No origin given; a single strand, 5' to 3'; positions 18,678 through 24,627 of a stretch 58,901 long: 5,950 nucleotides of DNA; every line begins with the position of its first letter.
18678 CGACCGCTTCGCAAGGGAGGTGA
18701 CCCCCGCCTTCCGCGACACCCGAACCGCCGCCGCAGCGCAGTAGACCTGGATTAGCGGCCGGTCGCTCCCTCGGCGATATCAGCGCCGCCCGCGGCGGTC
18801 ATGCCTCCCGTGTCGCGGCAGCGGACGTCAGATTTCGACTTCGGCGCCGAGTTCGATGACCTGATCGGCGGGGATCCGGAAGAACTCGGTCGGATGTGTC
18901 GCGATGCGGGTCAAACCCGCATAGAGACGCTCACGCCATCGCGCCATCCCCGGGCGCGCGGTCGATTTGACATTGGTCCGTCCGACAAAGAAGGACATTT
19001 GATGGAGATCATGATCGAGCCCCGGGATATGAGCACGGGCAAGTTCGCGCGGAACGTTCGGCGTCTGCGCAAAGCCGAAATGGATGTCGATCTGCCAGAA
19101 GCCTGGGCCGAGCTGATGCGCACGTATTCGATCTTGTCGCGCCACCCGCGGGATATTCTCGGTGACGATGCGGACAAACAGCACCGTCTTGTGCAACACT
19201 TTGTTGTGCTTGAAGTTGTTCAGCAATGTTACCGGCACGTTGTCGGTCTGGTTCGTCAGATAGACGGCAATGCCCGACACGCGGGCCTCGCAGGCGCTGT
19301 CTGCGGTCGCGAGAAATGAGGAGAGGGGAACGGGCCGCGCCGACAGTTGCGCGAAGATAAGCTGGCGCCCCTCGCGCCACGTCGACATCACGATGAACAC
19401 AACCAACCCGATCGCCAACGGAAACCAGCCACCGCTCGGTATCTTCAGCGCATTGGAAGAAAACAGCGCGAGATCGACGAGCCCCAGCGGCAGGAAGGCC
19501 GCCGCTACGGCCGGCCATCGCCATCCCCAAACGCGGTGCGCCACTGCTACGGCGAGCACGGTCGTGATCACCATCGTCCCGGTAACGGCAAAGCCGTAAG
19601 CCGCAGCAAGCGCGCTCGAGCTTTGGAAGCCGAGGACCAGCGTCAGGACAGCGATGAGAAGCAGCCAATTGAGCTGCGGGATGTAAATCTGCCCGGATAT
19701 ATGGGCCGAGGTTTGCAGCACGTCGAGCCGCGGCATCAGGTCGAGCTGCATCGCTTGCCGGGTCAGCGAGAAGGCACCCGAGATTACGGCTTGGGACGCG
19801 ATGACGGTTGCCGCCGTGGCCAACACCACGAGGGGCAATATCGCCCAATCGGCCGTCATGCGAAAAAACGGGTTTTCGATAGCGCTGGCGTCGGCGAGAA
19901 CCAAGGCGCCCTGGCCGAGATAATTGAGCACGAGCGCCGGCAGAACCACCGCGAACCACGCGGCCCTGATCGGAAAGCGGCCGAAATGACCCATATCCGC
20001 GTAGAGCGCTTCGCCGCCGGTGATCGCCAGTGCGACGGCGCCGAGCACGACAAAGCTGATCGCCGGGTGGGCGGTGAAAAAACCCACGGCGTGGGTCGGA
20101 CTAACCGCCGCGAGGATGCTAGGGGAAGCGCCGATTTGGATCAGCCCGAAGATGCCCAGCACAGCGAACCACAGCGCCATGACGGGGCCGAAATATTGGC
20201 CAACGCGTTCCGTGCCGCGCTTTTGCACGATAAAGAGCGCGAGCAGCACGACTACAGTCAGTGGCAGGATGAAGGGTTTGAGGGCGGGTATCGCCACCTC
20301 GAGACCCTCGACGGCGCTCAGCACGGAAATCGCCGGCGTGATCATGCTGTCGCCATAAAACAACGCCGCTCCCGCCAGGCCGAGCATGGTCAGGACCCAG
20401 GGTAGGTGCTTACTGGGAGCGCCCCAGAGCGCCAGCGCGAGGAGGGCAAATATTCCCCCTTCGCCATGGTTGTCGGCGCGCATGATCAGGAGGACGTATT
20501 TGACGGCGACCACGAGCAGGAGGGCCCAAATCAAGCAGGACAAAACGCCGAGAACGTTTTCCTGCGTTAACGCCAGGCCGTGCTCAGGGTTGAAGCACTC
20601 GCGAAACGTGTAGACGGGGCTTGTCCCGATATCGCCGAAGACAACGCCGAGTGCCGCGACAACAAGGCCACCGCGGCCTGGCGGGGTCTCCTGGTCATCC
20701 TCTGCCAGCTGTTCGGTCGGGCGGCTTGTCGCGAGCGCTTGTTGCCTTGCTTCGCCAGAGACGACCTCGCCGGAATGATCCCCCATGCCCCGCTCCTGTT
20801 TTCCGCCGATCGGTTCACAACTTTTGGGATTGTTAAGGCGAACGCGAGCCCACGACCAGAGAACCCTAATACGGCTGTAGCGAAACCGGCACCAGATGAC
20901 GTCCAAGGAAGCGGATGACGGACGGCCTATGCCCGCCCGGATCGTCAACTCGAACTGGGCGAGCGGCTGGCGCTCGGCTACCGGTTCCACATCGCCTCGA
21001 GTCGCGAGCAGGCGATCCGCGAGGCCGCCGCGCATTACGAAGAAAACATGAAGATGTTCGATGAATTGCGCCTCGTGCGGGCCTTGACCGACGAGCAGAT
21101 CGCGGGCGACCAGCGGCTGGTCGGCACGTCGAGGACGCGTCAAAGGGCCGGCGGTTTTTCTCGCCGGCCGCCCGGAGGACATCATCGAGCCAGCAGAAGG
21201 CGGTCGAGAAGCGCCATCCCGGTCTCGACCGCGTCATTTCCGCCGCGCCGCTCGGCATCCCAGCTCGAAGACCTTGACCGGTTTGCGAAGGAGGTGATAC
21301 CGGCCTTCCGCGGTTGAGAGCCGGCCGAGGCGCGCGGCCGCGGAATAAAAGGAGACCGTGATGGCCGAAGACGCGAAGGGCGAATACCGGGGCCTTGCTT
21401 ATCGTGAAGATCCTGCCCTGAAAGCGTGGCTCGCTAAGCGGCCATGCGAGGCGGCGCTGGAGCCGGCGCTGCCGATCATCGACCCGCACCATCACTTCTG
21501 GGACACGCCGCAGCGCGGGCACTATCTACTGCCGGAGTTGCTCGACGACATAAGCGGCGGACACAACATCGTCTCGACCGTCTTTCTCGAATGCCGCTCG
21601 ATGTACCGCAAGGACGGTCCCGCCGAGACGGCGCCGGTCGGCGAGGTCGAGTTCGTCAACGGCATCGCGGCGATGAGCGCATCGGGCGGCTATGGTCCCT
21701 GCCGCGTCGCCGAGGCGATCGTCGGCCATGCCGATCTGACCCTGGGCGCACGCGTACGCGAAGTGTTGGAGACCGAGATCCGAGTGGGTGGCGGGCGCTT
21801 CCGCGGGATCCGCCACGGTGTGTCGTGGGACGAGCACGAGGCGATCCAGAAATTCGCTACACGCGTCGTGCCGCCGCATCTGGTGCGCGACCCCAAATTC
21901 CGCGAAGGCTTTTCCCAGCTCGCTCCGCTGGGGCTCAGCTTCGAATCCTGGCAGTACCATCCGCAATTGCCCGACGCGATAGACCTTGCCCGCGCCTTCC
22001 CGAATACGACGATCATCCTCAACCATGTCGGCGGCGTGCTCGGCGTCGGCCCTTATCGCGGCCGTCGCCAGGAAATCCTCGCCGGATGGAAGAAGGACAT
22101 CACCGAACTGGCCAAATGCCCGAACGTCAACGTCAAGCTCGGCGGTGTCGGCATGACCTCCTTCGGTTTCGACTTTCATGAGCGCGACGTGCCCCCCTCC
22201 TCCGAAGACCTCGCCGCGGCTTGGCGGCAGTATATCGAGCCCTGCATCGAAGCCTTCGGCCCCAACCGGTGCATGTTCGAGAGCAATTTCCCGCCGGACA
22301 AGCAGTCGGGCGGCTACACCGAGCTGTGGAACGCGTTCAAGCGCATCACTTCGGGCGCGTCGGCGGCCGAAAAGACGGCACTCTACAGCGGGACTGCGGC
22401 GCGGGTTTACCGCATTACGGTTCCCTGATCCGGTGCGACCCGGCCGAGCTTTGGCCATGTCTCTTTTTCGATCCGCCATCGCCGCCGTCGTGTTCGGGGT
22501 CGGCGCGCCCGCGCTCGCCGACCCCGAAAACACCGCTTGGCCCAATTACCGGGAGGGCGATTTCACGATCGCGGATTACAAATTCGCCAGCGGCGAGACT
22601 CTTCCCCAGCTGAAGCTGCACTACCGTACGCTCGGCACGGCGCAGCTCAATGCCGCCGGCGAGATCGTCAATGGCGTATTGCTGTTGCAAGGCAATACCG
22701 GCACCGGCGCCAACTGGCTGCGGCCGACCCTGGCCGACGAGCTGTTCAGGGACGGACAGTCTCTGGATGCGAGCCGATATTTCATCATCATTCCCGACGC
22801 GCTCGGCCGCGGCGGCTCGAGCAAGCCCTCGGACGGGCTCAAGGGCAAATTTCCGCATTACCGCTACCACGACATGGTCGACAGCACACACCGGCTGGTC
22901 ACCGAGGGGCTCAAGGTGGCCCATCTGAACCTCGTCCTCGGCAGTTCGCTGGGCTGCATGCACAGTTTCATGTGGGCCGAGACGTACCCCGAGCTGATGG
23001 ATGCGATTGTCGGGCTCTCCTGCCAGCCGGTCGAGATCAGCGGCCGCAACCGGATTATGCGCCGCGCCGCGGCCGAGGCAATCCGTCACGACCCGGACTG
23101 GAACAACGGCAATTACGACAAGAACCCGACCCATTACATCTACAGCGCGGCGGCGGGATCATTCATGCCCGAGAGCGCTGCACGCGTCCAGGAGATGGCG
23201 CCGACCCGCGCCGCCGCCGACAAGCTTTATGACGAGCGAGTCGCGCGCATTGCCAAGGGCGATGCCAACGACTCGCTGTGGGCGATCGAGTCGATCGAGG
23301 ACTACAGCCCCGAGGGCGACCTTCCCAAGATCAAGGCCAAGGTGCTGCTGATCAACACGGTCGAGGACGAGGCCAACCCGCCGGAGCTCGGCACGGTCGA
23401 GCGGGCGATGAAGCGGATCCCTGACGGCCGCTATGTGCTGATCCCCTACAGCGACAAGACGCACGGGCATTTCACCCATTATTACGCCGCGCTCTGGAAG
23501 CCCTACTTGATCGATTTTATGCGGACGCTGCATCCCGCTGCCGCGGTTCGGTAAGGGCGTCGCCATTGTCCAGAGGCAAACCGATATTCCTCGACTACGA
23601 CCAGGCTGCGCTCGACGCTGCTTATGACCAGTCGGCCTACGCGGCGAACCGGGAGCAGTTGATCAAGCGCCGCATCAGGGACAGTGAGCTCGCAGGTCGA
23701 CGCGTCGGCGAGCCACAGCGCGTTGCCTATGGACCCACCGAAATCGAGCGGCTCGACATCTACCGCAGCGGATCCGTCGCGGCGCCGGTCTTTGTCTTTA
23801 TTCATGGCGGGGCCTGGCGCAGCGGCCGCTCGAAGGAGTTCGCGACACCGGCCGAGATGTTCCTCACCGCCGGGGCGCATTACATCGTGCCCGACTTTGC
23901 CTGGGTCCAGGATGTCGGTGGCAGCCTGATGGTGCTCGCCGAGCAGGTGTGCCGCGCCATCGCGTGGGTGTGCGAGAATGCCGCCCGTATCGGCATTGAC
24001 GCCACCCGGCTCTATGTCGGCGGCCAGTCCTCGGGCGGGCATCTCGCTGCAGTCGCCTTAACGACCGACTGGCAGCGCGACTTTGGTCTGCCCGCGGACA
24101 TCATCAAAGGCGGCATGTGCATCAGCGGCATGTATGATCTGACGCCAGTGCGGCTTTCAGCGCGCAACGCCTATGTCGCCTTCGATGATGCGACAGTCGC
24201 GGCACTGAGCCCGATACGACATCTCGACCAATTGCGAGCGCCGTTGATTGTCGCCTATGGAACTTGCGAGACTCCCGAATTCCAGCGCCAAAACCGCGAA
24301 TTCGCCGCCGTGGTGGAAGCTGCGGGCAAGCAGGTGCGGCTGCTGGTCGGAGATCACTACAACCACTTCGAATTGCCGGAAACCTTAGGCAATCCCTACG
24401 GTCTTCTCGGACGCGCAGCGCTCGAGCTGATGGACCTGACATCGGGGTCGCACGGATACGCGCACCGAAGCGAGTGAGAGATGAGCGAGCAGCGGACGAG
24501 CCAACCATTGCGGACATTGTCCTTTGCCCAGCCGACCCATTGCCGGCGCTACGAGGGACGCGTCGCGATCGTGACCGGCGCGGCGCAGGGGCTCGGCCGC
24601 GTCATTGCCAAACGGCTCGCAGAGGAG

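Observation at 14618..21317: Intact LLM oxidoreductase gene followed by two nested, progressively decayed copies of its own 3' end that delimit two cargo cassettes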

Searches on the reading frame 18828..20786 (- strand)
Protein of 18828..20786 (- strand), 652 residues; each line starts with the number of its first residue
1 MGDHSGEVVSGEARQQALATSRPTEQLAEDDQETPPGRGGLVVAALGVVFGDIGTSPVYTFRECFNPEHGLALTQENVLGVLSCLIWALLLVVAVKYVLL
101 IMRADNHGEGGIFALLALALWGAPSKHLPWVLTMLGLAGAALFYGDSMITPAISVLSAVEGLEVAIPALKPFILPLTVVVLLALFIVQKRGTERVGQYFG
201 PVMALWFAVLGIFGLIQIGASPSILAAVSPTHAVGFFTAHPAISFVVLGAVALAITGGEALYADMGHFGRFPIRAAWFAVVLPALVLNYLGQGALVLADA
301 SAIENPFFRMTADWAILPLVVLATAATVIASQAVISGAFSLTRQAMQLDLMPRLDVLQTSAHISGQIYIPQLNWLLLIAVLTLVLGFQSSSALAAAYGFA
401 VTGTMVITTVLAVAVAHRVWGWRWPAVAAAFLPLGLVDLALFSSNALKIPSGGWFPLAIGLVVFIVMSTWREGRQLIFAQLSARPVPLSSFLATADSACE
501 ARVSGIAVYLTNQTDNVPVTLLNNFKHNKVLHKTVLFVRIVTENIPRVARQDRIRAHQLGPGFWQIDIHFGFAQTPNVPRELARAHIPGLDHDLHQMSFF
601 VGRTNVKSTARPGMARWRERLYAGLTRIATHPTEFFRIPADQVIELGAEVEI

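Call 5: search_protein_families(library=pfam, proteins=[window:18828-20786:-], max_evalue=0.01)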
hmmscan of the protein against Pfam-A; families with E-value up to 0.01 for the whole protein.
window:18828-20786:- (652 aa): 2 families
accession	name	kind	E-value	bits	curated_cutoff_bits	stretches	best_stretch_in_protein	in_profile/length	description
PF02705.21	K_trans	-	1.7e-183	610.6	24.8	1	42-493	2-453/454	K+ potassium transporter integral membrane domain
PF22776.1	K_trans_C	-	6.4e-43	146.6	24.8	1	504-652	1-151/151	K+ potassium transporter C-terminal domain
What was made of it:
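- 18828..20786 (-): kup potassium transporter (652 aa, intact). This is the cargo of the first, older event. Pfam K_trans and K_trans_C (call 5).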

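Call 51: search_protein_families(library=ncbifam, proteins=[window:18828-20786:-], max_evalue=0.00001)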
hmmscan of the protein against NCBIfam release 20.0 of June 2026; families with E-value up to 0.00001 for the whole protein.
window:18828-20786:- (652 aa): 2 families
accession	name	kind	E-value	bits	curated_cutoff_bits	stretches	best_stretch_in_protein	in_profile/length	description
NF008015.0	PRK10745.1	equivalog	1.3e-221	737.2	883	1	41-652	12-622/622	low affinity potassium transporter Kup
TIGR00794.1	kup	equivalog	2.4e-164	548.5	539.6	2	130-584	124-583/688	potassium uptake protein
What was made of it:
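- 18828..20786 (-): NCBIfam kup (call 51).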

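Call 52: find_homologous_proteins(query=window:18828-20786:-, max_evalue=1e-50)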
Query window:18828-20786:- (652 aa): 8000 proteins with E <= 1e-50 among 8000 candidates; the best 120 are listed.
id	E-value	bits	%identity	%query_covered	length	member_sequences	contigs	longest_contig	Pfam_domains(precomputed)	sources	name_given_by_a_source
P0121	0.0e+0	1432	100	100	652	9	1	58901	PF02705.22,PF22776.1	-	-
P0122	0.0e+0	1305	91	100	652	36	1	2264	PF02705.22,PF22776.1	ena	-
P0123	0.0e+0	1297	90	100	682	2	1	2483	PF02705.22,PF22776.1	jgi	jgi:KUP system potassium uptake protein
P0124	0.0e+0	1289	90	100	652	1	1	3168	PF02705.22,PF22776.1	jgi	-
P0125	0.0e+0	1288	90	100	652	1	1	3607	PF02705.22,PF22776.1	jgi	-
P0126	0.0e+0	1286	89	100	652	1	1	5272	PF02705.22,PF22776.1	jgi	-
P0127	0.0e+0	1285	89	100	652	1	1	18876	PF02705.22,PF22776.1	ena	-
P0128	0.0e+0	1285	89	100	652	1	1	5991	PF02705.22,PF22776.1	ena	-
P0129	0.0e+0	1284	89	100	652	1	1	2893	PF02705.22,PF22776.1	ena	-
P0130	0.0e+0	1283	89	100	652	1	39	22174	PF02705.22,PF22776.1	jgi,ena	jgi:KUP system potassium uptake protein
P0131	0.0e+0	1282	89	100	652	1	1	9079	PF02705.22,PF22776.1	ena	-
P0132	0.0e+0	1281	89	100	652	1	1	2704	PF02705.22,PF22776.1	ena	-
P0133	0.0e+0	1280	89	100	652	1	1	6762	PF02705.22,PF22776.1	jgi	-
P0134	0.0e+0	1280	89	100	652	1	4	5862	PF02705.22,PF22776.1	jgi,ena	-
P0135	0.0e+0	1278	89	100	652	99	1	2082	PF02705.22,PF22776.1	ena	-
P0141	0.0e+0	1254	87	100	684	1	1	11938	PF02705.22,PF22776.1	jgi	jgi:KUP system potassium uptake protein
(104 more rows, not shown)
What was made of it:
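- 18828..20786 (-): Homologs are 84-91% identical (call 52).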

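Call 53: find_encoding_contigs(protein=P0127, flank=8000, max_places=3)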
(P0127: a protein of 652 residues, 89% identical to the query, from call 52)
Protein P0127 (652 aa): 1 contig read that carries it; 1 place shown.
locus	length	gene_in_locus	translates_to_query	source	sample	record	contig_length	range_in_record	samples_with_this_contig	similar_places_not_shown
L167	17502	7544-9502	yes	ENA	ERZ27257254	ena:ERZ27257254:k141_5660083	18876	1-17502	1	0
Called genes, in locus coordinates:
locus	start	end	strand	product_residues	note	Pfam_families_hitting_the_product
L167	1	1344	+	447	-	?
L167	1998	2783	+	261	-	PF09865:DUF2092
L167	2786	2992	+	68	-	-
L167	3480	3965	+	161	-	PF07885:Ion_trans_2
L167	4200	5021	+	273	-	PF27522:YDMC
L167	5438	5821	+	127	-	PF00903:Glyoxalase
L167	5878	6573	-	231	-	PF01872:RibD_C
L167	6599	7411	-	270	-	PF04909:Amidohydro_2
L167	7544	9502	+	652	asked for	PF02705:K_trans, PF22776:K_trans_C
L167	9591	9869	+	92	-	PF22513:FitA-like_RHH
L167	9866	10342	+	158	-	PF01850:PIN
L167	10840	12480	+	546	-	PF16656:Pur_ac_phosph_N, PF00149:Metallophos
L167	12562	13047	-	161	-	PF20589:DUF6790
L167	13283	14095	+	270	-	PF00005:ABC_tran, PF13304:AAA_21 (faint)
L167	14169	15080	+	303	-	PF12974:Phosphonate-bd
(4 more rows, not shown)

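Call 54: find_encoding_contigs(protein=P0130, flank=8000, max_places=4)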
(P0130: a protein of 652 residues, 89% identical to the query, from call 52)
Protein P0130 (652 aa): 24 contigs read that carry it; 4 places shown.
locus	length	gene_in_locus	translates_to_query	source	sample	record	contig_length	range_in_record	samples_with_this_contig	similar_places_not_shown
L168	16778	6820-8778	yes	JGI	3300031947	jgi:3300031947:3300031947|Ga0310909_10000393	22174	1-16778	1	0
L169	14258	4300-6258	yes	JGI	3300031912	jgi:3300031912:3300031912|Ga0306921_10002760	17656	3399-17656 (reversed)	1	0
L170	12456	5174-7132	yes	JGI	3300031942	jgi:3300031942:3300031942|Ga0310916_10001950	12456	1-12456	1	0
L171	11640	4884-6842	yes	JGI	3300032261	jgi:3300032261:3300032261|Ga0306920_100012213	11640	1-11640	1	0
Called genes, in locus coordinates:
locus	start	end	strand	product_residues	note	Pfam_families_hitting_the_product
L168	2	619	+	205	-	?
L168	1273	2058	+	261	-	PF09865:DUF2092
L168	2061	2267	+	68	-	-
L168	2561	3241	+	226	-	PF07885:Ion_trans_2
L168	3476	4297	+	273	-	PF27522:YDMC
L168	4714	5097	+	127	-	PF00903:Glyoxalase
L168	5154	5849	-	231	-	PF01872:RibD_C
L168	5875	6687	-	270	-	PF04909:Amidohydro_2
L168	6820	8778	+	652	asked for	PF02705:K_trans, PF22776:K_trans_C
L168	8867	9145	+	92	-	PF22513:FitA-like_RHH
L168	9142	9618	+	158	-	PF01850:PIN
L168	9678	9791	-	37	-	-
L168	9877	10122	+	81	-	-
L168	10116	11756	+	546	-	PF16656:Pur_ac_phosph_N, PF00149:Metallophos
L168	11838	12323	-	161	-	PF20589:DUF6790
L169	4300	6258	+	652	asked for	PF02705:K_trans, PF22776:K_trans_C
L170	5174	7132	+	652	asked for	PF02705:K_trans, PF22776:K_trans_C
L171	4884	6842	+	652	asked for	PF02705:K_trans, PF22776:K_trans_C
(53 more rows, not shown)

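Call 55: find_encoding_contigs(protein=P0141, flank=8000, max_places=3)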
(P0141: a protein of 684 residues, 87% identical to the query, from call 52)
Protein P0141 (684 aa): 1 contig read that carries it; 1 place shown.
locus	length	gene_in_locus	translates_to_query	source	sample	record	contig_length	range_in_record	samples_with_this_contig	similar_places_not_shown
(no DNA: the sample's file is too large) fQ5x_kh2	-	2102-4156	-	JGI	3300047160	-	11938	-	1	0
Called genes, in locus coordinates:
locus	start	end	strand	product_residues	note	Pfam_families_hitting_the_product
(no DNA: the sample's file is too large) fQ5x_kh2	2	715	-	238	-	?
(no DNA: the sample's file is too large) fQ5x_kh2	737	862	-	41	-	-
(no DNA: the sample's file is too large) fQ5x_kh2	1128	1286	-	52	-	-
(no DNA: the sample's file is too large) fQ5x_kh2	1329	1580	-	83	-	-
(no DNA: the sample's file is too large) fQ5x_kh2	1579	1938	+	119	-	-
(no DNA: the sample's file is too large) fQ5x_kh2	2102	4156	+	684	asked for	PF02705:K_trans, PF22776:K_trans_C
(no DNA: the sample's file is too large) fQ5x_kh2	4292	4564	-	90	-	-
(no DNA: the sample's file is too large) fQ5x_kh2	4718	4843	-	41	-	-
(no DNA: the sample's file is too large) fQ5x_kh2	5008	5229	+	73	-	PF22513:FitA-like_RHH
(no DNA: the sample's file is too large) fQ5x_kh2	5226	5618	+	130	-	PF01850:PIN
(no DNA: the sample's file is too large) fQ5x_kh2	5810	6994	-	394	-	PF00296:Bac_luciferase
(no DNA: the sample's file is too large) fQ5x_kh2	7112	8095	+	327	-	PF07883:Cupin_2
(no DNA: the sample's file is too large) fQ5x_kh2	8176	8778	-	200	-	PF00903:Glyoxalase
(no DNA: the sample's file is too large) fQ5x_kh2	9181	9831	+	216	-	PF19630:DUF6134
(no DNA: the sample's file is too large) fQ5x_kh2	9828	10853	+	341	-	PF16868:NMT1_3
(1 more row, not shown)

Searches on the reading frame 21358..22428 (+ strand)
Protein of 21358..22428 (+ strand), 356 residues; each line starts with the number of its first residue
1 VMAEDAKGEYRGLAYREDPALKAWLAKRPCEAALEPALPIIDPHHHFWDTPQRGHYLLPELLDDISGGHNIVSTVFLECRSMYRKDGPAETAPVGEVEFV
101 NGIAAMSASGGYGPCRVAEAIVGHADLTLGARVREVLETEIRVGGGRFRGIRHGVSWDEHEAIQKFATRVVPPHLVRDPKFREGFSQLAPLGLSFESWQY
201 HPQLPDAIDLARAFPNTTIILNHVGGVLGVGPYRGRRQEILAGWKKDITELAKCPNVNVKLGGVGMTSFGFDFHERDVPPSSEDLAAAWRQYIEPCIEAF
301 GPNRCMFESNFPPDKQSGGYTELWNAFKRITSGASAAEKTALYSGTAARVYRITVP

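Call 5: search_protein_families(library=pfam, proteins=[window:21358-22428:+], max_evalue=0.01)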
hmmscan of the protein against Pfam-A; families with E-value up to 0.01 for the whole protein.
window:21358-22428:+ (356 aa): 1 family
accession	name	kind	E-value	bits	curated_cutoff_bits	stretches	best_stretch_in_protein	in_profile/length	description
PF04909.20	Amidohydro_2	-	1.3e-37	130.5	26.4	1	41-353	1-289/289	Amidohydrolase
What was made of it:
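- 21358..22428 (+): Amidohydro_2 gene, the ancestral operon partner of LLM. By alignment with orthologs its start is probably the ATG at 21361. Pfam Amidohydro_2 (call 5).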

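Call 51: search_protein_families(library=ncbifam, proteins=[window:21358-22428:+], max_evalue=0.00001)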
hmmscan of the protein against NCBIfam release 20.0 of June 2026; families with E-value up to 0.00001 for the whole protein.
window:21358-22428:+ (356 aa): 1 family
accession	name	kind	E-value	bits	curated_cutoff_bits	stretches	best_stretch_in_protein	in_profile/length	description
NF052480.1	FuconLaconase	equivalog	5.5e-17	62.3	400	1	120-353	75-286/287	L-fucono-1,5-lactonase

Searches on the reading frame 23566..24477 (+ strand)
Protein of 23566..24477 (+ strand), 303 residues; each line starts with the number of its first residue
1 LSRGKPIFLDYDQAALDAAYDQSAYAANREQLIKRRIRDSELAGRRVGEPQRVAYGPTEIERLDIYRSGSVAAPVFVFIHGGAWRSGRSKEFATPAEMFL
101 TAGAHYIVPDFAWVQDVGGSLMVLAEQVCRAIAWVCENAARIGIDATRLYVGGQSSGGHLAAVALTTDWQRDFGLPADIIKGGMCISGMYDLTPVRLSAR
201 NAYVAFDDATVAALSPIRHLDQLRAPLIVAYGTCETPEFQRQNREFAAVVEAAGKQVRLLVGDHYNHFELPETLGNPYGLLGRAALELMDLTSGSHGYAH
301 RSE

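Call 51: search_protein_families(library=ncbifam, proteins=[window:23566-24477:+], max_evalue=0.00001)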
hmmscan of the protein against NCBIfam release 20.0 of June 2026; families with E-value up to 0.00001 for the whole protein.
window:23566-24477:+ (303 aa): 4 families
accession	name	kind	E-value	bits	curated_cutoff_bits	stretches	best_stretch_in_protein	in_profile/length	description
NF058665.1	HaHSL_fam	equivalog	2.7e-26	92.5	320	1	16-281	2-255/260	hormone-sensitive lipase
NF058653.1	LipP1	equivalog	1.6e-11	43.6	350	1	62-166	59-163/300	LipP1 family hormone-sensitive lipase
NF052354.1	EstLipQMycob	equivalog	8.8e-11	41.1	700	1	47-254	134-360/418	esterase LipQ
NF033149.0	CHL_hydrolase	equivalog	5.1e-08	32.2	500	1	62-165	64-167/310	chloramphenicol hydrolase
